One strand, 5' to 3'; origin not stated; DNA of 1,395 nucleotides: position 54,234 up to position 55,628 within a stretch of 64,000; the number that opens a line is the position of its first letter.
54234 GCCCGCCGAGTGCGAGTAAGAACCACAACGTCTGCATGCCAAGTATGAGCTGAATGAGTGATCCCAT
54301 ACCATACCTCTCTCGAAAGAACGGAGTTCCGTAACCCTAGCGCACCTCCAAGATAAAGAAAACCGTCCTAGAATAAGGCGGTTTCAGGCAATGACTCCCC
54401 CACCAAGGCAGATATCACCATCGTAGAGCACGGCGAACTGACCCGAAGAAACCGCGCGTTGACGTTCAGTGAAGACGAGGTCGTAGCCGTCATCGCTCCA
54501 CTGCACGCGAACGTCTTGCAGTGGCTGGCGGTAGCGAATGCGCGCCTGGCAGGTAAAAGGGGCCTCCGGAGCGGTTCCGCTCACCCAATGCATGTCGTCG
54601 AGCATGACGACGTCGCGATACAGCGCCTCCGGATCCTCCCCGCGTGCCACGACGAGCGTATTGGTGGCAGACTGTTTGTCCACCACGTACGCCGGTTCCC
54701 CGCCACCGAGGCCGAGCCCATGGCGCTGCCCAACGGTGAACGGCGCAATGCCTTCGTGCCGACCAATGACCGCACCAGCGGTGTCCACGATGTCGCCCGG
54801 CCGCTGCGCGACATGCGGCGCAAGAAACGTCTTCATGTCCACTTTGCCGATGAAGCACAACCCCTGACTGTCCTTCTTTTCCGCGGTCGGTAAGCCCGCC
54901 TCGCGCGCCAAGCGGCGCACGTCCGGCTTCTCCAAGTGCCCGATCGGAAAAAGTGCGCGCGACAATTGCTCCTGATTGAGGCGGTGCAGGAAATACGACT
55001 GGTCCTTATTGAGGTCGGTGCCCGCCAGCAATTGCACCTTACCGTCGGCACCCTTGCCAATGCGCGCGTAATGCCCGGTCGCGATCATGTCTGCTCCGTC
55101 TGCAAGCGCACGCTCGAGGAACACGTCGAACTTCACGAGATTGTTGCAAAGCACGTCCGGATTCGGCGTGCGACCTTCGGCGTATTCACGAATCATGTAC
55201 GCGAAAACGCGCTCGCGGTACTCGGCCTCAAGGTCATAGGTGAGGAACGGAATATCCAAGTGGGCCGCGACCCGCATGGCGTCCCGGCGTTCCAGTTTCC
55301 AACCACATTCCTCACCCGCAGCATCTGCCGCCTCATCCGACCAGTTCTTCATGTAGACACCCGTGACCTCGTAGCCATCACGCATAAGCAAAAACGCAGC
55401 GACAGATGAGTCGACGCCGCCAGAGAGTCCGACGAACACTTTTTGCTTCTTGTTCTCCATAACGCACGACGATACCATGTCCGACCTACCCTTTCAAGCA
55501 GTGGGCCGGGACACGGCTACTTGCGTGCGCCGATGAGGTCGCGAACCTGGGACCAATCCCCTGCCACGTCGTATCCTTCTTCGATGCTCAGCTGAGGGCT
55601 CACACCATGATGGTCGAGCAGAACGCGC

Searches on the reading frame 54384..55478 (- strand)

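Call 48: search_protein_families(library=pfam, proteins=[window:54384-55478:-], max_evalue=0.001)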
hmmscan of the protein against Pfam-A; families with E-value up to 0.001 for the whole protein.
window:54384-55478:- (364 aa): 5 families
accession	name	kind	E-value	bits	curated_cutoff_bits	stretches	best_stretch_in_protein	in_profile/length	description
PF03054.22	tRNA_Me_trans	-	1.1e-77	260.8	20.6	1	12-212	1-202/202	tRNA methyl transferase HUP domain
PF20258.4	tRNA_Me_trans_C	-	1.1e-21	77.4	20.6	1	291-363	4-77/77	Aminomethyltransferase beta-barrel domain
PF20259.3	tRNA_Me_trans_M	-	5.8e-21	74.3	27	1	216-279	1-66/66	tRNA methyl transferase PRC-barrel domain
PF02540.23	NAD_synthase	-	3.6e-08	33.3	21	1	3-50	10-59/242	NAD synthase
PF02568.20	ThiI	-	8.6e-07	29.2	20.5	1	12-53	4-45/197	Thiamine biosynthesis protein (ThiI)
